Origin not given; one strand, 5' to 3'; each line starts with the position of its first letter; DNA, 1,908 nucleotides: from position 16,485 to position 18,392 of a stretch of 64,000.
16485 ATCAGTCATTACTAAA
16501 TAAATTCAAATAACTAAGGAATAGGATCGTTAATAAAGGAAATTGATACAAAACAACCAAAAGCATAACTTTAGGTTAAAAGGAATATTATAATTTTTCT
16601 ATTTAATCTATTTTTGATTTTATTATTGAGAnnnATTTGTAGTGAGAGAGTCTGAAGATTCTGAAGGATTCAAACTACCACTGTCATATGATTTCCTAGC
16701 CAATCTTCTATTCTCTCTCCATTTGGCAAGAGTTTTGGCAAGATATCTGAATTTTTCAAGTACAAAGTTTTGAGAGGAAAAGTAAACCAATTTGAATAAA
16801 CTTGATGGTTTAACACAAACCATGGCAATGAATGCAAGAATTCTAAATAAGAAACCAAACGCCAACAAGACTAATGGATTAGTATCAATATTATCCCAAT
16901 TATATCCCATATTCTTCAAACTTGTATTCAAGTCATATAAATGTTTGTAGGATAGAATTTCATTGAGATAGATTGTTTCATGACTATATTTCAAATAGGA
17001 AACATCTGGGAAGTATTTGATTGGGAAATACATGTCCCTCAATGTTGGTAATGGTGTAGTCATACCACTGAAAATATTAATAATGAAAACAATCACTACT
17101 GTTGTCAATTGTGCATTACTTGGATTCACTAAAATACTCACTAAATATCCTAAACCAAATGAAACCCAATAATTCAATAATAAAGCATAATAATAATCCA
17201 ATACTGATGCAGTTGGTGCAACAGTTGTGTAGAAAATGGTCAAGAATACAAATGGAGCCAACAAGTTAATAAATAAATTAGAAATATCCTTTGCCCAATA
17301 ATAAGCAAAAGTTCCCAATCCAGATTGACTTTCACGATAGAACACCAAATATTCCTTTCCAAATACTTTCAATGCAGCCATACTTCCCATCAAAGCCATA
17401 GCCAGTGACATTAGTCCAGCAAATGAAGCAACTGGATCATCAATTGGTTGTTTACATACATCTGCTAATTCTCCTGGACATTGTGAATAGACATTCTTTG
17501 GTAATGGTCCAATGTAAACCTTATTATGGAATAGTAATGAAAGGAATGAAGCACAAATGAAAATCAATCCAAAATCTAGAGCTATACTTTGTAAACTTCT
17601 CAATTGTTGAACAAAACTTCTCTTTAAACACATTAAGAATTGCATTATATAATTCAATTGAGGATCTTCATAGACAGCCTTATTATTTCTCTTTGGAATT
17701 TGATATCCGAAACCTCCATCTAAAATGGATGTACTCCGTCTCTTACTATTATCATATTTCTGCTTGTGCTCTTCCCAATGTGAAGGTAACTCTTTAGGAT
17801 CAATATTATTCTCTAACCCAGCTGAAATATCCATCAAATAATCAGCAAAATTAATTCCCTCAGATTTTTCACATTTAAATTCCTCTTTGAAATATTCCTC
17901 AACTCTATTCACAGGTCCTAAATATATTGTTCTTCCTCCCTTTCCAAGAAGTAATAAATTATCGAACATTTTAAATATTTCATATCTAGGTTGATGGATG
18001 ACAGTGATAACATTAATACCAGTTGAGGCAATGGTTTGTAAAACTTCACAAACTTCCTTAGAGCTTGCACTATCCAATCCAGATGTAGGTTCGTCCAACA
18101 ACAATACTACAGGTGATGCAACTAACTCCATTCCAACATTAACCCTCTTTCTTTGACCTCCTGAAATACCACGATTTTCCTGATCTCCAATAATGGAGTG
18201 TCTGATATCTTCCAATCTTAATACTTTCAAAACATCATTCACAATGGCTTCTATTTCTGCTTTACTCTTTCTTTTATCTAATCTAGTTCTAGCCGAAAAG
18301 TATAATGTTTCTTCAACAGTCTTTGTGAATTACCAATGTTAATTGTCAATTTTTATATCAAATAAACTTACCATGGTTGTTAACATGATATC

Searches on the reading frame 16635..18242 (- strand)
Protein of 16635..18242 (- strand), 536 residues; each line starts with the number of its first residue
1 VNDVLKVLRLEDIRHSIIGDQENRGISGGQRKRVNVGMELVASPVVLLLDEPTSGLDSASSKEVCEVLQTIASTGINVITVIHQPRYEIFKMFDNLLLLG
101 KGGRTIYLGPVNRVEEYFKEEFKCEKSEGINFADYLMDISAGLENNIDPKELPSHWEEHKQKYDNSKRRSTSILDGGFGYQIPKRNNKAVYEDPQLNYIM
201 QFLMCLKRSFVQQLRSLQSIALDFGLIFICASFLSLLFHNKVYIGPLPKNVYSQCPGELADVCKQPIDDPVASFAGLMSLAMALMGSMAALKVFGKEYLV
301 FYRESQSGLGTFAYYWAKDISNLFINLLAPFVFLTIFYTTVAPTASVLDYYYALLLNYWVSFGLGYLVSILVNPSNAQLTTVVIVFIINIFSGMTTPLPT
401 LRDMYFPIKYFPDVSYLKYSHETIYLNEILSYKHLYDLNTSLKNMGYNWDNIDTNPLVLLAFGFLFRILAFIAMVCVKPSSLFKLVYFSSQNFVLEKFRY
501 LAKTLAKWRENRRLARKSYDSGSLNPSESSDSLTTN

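Call 32: search_protein_families(library=pfam, proteins=[window:16635-18242:-], max_evalue=0.001)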
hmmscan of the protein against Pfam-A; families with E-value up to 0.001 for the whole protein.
window:16635-18242:- (536 aa): 3 families
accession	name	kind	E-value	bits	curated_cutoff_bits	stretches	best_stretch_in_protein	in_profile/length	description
PF19055.6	ABC2_membrane_7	-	4e-47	161.4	22.7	2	279-478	214-408/410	ABC-2 type transporter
PF01061.29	ABC2_membrane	-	1.1e-17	64.7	26.9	1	201-427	2-209/211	ABC-2 type transporter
PF00005.33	ABC_tran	-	4.5e-07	31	25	1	2-54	86-137/137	ABC transporter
